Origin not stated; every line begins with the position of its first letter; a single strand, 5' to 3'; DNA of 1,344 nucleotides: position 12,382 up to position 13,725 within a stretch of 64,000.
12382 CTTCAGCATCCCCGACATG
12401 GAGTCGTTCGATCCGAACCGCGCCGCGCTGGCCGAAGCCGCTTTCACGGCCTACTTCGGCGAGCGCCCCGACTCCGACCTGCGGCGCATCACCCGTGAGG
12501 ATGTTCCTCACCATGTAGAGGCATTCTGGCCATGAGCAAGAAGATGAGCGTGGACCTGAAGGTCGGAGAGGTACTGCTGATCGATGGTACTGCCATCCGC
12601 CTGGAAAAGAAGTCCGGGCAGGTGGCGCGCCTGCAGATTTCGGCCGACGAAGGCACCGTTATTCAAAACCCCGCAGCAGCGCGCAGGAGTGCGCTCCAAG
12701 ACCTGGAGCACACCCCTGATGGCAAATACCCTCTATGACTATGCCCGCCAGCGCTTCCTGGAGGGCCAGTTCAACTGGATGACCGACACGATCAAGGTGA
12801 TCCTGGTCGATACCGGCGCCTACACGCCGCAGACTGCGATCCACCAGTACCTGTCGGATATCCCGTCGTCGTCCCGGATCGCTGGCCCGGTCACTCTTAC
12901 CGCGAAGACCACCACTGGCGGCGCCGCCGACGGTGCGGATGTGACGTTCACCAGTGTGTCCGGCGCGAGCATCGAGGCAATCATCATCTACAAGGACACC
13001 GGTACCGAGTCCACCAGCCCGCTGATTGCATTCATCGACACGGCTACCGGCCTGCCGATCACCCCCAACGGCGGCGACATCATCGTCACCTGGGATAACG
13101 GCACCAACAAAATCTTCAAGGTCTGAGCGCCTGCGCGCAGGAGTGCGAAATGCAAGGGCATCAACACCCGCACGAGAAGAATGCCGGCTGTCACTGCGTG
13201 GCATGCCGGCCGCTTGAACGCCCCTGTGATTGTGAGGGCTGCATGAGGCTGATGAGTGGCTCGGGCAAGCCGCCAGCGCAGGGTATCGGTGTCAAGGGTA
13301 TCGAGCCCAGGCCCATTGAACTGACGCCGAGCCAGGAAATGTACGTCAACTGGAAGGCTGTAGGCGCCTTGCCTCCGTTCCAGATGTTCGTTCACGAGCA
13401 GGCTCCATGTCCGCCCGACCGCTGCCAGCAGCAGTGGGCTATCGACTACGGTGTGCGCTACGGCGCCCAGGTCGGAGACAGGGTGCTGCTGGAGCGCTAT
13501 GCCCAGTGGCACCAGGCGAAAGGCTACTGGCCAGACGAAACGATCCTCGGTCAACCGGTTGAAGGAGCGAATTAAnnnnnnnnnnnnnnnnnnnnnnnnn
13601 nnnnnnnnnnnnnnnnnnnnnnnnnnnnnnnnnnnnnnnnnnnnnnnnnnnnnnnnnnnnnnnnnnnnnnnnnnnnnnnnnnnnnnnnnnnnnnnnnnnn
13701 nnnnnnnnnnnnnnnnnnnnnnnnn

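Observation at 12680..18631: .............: exact 13-mer SD-containing hairpin repeated three times before structural genes, with the architecture of a CsrA binding site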

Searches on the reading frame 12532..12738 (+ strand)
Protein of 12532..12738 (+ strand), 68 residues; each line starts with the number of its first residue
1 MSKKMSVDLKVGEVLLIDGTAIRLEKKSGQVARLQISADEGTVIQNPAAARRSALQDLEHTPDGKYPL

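Call 10: search_protein_families(library=pfam, proteins=[window:12532-12738:+], max_evalue=0.01)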
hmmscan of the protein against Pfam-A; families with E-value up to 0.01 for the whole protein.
window:12532-12738:+ (68 aa): 0 families

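Call 18: search_protein_families(library=phrogs, proteins=[window:12532-12738:+], max_evalue=0.01)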
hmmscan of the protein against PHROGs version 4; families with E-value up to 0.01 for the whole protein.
window:12532-12738:+ (68 aa): 1 family
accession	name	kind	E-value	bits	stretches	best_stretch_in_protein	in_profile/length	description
phrog_8397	-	transcription regulation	3.3e-34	117.7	1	3-66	1-64/64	CsrA-like regulator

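Call 25: find_related_loci(query=window:12532-12735:+, collection=viral_contigs, flank=8000)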
Query window:12532-12735:+ (68 aa) in viral_contigs; peptide patterns used: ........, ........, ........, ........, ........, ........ (x = any residue, [..] = any of these).
135 stretches matched a pattern; 20 encode a relative of the query (tblastn E <= 1e-3); 19 distinct loci.
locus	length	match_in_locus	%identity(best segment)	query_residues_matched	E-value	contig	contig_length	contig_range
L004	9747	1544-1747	100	1-68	7e-42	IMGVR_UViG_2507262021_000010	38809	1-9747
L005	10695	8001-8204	100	1-68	7e-42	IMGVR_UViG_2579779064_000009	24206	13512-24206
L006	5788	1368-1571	100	1-68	7e-42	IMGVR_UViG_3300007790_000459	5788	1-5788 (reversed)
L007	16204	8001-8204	100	1-68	7e-42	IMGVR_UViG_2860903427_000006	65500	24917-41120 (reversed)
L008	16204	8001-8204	100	1-68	7e-42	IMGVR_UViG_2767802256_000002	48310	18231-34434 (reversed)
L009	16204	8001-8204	100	1-68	7e-42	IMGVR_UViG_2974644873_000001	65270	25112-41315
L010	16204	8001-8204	100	1-68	7e-42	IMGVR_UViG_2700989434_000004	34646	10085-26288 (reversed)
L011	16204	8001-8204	100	1-68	7e-42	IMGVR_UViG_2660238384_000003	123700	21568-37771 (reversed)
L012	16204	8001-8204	100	1-68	7e-42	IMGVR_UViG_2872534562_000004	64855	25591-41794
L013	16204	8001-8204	100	1-68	7e-42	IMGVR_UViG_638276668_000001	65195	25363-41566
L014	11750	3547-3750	100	1-68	7e-42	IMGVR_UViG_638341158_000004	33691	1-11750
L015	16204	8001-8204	100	1-68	7e-42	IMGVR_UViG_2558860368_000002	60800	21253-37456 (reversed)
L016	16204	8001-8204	100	1-68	7e-42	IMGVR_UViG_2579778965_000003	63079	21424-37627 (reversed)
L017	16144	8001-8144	65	4-51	4e-15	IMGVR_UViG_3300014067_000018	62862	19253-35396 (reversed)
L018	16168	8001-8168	57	4-61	5e-14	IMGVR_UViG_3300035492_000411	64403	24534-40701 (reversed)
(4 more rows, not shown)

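Call 35: search_solved_structures(query=A1, max_evalue=10, show_alignments=2)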
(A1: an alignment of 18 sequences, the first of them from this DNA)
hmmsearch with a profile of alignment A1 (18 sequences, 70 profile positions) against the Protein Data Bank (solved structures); distinct sequences matched with E-value up to 10: 13.
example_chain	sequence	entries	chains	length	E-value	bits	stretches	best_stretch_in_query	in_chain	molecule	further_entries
2jpp_A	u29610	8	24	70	4.6e-05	26.8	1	9-66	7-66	Translational repressor | Carbon storage regulator homolog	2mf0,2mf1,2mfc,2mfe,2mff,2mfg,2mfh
1y00_A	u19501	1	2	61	0.0025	21.3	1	9-58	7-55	Carbon storage regulator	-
5z38_F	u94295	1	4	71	0.0037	20.7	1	9-58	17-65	wild type CsrA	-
2bti_A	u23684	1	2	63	0.004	20.6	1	9-57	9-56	CARBON STORAGE REGULATOR HOMOLOG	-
5z38_E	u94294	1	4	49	0.023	18.2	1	9-44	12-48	Truncated-CsrA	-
7yr6_E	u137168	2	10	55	0.034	17.7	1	9-46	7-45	Translational regulator CsrA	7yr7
1vpz_A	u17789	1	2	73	0.034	17.6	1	9-47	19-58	Carbon storage regulator homolog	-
5da8_A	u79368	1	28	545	0.53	13.8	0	22-52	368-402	60 kDa chaperonin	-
3lzc_A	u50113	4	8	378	0.96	13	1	18-38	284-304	Dph2 | 2-(3-amino-3-carboxypropyl)histidine synthase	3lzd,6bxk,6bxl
1gjx_A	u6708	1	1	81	1.3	12.6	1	4-24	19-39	PYRUVATE DEHYDROGENASE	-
1pks_A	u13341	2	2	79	1.5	12.4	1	5-32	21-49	PHOSPHATIDYLINOSITOL 3-KINASE P85-ALPHA SUBUNIT SH3 DOMAIN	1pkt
3i5r_A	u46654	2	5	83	1.7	12.2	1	5-32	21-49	Phosphatidylinositol 3-kinase regulatory subunit alpha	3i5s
1pht_A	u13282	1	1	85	1.7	12.2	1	5-32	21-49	PHOSPHATIDYLINOSITOL 3-KINASE P85-ALPHA SUBUNIT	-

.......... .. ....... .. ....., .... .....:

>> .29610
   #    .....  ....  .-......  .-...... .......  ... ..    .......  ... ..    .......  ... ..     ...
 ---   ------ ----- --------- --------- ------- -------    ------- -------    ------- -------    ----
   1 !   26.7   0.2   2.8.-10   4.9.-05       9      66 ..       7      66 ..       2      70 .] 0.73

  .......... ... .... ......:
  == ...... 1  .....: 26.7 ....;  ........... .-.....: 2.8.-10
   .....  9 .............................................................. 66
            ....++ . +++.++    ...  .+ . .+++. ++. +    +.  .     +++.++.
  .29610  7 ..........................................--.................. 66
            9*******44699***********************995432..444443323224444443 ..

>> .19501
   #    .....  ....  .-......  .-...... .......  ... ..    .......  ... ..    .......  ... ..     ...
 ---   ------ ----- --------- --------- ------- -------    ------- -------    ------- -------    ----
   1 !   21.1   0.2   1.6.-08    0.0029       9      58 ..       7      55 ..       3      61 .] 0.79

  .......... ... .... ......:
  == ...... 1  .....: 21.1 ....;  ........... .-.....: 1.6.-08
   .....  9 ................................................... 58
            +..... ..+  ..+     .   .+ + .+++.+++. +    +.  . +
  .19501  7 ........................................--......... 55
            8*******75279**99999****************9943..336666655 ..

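Call 37: find_homologous_proteins(query=window:12532-12735:+, max_evalue=0.001)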
Query window:12532-12735:+ (68 aa): 7 proteins with E <= 0.001 among 8 candidates.
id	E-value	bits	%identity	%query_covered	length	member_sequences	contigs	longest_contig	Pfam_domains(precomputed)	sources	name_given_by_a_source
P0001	2.6e-34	133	99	100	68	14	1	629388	-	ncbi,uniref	ncbi:hypothetical protein [Pseudomonas aeruginosa]|uniref:hypothetical protein n=1 Tax=Pseudomonas a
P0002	8.9e-28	112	100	84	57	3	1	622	-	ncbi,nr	ncbi:hypothetical protein I8R66_32925, partial [Pseudomonas aeruginosa]|nr:hypothetical protein [Pse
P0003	3.5e-22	95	74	100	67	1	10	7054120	-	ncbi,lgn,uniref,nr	ncbi:hypothetical protein [Pseudomonas aeruginosa]|uniref:hypothetical protein n=1 Tax=Pseudomonas a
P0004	6.1e-20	88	100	69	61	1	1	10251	-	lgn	-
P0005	1.3e-15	74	77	78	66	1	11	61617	-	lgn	-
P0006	1.0e-12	65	66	85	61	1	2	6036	-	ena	-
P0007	1.9e-9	55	97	49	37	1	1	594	-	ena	-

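Call 40: find_related_loci(query=A1, collection=viral_contigs, flank=8000)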
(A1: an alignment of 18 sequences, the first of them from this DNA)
Query A1 (68 aa) in viral_contigs; peptide patterns used: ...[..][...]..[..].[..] (x = any residue, [..] = any of these).
253 stretches matched a pattern; 177 encode a relative of the query (tblastn E <= 1e-3); the best 80 are kept; 80 distinct loci.
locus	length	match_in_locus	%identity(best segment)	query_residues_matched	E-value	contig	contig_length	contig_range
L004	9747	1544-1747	100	1-68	2e-41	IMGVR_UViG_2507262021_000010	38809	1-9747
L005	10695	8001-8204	100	1-68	2e-41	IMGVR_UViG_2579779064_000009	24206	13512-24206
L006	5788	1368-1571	100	1-68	2e-41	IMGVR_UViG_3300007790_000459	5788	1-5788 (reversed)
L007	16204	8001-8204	100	1-68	2e-41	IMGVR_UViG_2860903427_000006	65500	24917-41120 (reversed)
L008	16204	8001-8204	100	1-68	2e-41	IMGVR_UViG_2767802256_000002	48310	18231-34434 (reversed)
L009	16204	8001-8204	100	1-68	2e-41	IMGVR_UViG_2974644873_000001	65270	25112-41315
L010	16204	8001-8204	100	1-68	2e-41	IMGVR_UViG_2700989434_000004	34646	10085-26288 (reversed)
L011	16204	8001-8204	100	1-68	2e-41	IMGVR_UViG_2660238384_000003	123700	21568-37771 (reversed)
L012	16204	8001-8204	100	1-68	2e-41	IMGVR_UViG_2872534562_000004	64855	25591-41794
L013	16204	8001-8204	100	1-68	2e-41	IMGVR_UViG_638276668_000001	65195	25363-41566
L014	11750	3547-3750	100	1-68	2e-41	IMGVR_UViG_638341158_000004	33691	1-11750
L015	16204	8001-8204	100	1-68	2e-41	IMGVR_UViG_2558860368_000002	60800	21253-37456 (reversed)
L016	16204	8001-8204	100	1-68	2e-41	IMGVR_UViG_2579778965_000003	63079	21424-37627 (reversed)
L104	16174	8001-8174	60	4-61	4e-16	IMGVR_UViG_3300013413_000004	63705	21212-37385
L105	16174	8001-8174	60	4-61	4e-16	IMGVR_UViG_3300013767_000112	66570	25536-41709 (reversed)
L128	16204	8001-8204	38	1-66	4e-8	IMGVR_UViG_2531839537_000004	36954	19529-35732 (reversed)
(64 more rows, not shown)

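Call 55: predict_structure(alignment_id=A2)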
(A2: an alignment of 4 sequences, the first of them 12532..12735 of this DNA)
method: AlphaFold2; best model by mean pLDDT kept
length: 68 residues; sequences in the alignment: 4
mean_pLDDT: 68.8   pTM: 0.43
mean pLDDT of the five models: 68.8, 67.2, 61.4, 58.9, 52.7
residues with pLDDT >= 90: 0; 70-90: 44; 50-70: 10; < 50: 14
segments of 3 or more residues with pLDDT < 50: 56-58, 60-68
pLDDT, mean of each block of 10 residues (from residue 1): 77 81 76 80 71 50 42
secondary structure, 60 per line:
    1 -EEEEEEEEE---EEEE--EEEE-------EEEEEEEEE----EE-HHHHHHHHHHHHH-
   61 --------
elements in order: E2-10 E14-17 E20-23 E31-39 H47-59

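Call 59: fold_search(model_id=the predicted structure, library=pdb)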
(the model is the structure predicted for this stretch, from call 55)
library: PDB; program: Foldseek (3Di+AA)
matches with E <= 10: 172; with E <= 0.001: 0
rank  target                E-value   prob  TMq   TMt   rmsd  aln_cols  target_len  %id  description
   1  3cew_A                1.0e+00  0.13  0.24  0.16   9.2        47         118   28  Crystal structure of a cupin protein (BF4112) from Bacteroides fragilis. Northeast Structural Genomics Consortium targ (released 2008-03-25)
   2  4c0h_A                1.7e+00  0.07  0.22  0.05  12.2        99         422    9  Extended interface between Pcf11p and Clp1p and structural basis for ATP loss in Gly135Arg point mutant (released 2014-02-19)
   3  4z29_B                1.8e+00  0.14  0.33  0.16  11.4        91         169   16  Crystal structure of the magnetobacterial protein MtxA C-terminal domain (released 2015-06-03)
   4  4e2g_D                2.1e+00  0.07  0.22  0.15  11.8        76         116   13  Crystal structure of Cupin fold protein Sthe2323 from Sphaerobacter thermophilus (released 2012-03-21)
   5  4rd7                  2.2e+00  0.04  0.21  0.14  12.2        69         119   14  The crystal structure of a Cupin 2 conserved barrel domain protein from Salinispora arenicola CNS-205 (released 2014-10-01)
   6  4c0h_B                2.4e+00  0.06  0.22  0.05  11.4       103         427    5  Extended interface between Pcf11p and Clp1p and structural basis for ATP loss in Gly135Arg point mutant (released 2014-02-19)
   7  9k1u_B                2.5e+00  0.18  0.32  0.30   3.2        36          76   22  crystal structure of Rtks and Ppka complex (released 2025-10-22)
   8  1rd6                  2.7e+00  0.25  0.39  0.07   4.1        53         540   13  Crystal Structure of S. Marcescens Chitinase A Mutant W167A (released 2004-12-07)
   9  5opj                  2.7e+00  0.21  0.34  0.04   3.8        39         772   13  Beta-L-arabinofuranosidase (released 2018-02-28)
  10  6a53_A                2.7e+00  0.08  0.24  0.15   8.9        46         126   15  Crystal structure of DddK (released 2019-02-20)
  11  4mv2_B                2.9e+00  0.07  0.25  0.16  12.4        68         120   10  Crystal structure of plu4264 protein from Photorhabdus luminescens (released 2013-10-02)
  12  3ore_A                2.9e+00  0.06  0.22  0.04   9.6        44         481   18  Crystal structure of TTHA0988 in space group P6522 (released 2011-02-02)
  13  5mqo                  3.0e+00  0.30  0.41  0.06   2.7        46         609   15  Glycoside hydrolase BT_1003 (released 2017-03-22)
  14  6a55_A                3.0e+00  0.08  0.26  0.16   9.2        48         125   14  Crystal structure of DddK mutant Y122A (released 2019-02-20)
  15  4c0b_B                3.0e+00  0.05  0.22  0.05  11.4       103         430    6  Structure of wild-type Clp1p-Pcf11p (454 -563) complex (released 2014-02-19)
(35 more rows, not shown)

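Call 62: search_dna_similar(query=L128:8001-8204:+, collection=phages, mode=protein, max_rows=40, max_evalue=0.001, rows=spread)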
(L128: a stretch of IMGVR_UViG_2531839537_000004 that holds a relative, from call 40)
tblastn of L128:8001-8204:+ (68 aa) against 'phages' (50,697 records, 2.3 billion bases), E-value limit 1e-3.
Records with a match: 35; places in all: 35; records where one place covers at least 80% of the query: 33.
Best place of each record, by identity: <60% 35.
By first word of the organism name: Pseudomonas 35.
By host as written in the record: Pseudomonas aeruginosa 16; - 7; Pseudomonas aeruginosa PAO1 4; Pseudomonas sp. 2; Pseudomonas aeruginosa HIM-6 2; Pseudomonas fluorescens SBW25 2; Pseudomonas aeruginosa PAO1k 1; Pseudomonas aeruginosa ATCC 15692 (PAO1) 1.
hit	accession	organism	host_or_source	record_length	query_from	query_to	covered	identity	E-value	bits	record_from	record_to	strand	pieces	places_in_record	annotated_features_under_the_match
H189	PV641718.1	Pseudomonas phage Atpa001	Pseudomonas aeruginosa PAO1k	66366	1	59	87%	42.4%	6e-5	44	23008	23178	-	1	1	hypothetical protein (x2)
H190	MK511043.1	Pseudomonas phage vB_Pae_BR228a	Pseudomonas aeruginosa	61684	1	59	87%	42.4%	6e-5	44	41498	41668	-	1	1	hypothetical protein (x2)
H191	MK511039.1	Pseudomonas phage vB_Pae_CF24a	Pseudomonas aeruginosa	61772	1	59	87%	42.4%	6e-5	44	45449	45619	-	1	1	hypothetical protein (x2)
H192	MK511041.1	Pseudomonas phage vB_Pae_CF69a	Pseudomonas aeruginosa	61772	1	59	87%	42.4%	6e-5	44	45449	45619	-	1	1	hypothetical protein (x2)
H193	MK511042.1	Pseudomonas phage vB_Pae_CF126a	Pseudomonas aeruginosa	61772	1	59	87%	42.4%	6e-5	44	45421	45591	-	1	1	hypothetical protein (x2)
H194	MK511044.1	Pseudomonas phage vB_Pae_BR197a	Pseudomonas aeruginosa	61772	1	59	87%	42.4%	6e-5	44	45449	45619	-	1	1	hypothetical protein (x2)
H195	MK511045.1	Pseudomonas phage vB_Pae_BR208a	Pseudomonas aeruginosa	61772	1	59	87%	42.4%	6e-5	44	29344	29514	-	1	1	hypothetical protein (x2)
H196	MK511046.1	Pseudomonas phage vB_Pae_BR313a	Pseudomonas aeruginosa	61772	1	59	87%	42.4%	6e-5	44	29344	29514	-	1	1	hypothetical protein (x2)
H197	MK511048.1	Pseudomonas phage vB_Pae_BR320a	Pseudomonas aeruginosa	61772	1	59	87%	42.4%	6e-5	44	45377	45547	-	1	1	hypothetical protein (x2)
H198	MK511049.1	Pseudomonas phage vB_Pae_BR326a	Pseudomonas aeruginosa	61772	1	59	87%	42.4%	6e-5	44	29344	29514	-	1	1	hypothetical protein (x2)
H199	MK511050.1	Pseudomonas phage vB_Pae_BR150a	Pseudomonas aeruginosa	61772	1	59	87%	42.4%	6e-5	44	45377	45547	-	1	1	hypothetical protein (x2)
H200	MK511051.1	Pseudomonas phage vB_Pae_BR181a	Pseudomonas aeruginosa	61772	1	59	87%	42.4%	6e-5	44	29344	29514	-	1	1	hypothetical protein (x2)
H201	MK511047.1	Pseudomonas phage vB_Pae_BR319b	Pseudomonas aeruginosa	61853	1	59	87%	42.4%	6e-5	44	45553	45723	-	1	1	hypothetical protein (x2)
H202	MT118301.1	Pseudomonas phage Epa33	Pseudomonas sp.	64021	1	59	87%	42.4%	6e-5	44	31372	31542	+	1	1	CsrA-like regulator | hypothetical protein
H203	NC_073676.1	Pseudomonas phage Epa33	Pseudomonas sp.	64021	1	59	87%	42.4%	6e-5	44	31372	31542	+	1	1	CsrA-like regulator | hypothetical protein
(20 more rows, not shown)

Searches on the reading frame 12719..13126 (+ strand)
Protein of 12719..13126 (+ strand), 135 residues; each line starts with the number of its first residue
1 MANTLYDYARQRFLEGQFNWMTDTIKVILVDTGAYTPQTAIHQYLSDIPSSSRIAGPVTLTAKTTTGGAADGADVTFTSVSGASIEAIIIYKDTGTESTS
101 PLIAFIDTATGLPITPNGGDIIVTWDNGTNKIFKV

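Call 10: search_protein_families(library=pfam, proteins=[window:12719-13126:+], max_evalue=0.01)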
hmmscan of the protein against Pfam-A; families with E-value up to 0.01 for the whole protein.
window:12719-13126:+ (135 aa): 0 families

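Call 18: search_protein_families(library=phrogs, proteins=[window:12719-13126:+], max_evalue=0.01)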
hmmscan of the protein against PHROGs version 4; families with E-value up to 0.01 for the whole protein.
window:12719-13126:+ (135 aa): 2 families
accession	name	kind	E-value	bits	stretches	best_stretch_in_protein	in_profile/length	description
phrog_644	-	unknown function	5.5e-53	180.4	1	1-135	4-144/174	-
phrog_26662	-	unknown function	0.0011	20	1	58-124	73-139/151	-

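Call 30: find_related_loci(query=window:12719-13123:+, collection=viral_contigs, flank=7000)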
Query window:12719-13123:+ (135 aa) in viral_contigs; peptide patterns used: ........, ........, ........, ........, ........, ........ (x = any residue, [..] = any of these).
203 stretches matched a pattern; 177 encode a relative of the query (tblastn E <= 1e-3); the best 80 are kept; 80 distinct loci.
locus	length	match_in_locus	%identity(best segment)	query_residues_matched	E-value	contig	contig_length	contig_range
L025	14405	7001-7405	100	1-135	1e-86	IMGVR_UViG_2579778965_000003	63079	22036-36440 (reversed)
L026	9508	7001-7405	100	1-135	1e-86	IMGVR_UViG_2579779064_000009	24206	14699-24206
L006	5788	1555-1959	100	1-135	1e-86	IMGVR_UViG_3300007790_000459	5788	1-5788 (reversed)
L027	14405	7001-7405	100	1-135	1e-86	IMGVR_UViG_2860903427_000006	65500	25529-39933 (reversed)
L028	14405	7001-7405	100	1-135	1e-86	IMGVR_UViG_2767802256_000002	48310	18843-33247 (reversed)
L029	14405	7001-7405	100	1-135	1e-86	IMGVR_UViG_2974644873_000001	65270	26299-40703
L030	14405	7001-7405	100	1-135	1e-86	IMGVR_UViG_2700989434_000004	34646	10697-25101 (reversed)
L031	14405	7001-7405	100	1-135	1e-86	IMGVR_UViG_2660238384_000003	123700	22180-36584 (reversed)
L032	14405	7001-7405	100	1-135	1e-86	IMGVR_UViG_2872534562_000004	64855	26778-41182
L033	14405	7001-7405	99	1-135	2e-86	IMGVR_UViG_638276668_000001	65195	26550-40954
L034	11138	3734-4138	100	1-135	1e-86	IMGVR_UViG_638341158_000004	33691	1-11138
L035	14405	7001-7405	100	1-135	1e-86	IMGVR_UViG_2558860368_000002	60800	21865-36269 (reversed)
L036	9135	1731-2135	99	1-135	4e-86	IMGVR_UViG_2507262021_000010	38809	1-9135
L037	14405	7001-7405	93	1-135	1e-83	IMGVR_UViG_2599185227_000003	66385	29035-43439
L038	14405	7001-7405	93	1-135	4e-83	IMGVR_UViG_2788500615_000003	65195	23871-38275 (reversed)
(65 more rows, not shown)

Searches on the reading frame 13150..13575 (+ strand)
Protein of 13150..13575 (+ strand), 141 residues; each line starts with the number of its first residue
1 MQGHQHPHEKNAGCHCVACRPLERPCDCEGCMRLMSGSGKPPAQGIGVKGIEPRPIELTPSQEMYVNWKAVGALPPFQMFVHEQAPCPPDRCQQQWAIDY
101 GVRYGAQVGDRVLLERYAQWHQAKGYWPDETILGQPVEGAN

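Call 10: search_protein_families(library=pfam, proteins=[window:13150-13575:+], max_evalue=0.01)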
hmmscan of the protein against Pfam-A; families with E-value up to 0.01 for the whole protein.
window:13150-13575:+ (141 aa): 0 families

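Call 18: search_protein_families(library=phrogs, proteins=[window:13150-13575:+], max_evalue=0.01)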
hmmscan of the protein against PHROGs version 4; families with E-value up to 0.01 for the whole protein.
window:13150-13575:+ (141 aa): 1 family
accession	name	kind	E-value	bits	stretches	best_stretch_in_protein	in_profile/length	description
phrog_11163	-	unknown function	4.3e-75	250.9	1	14-141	2-129/129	-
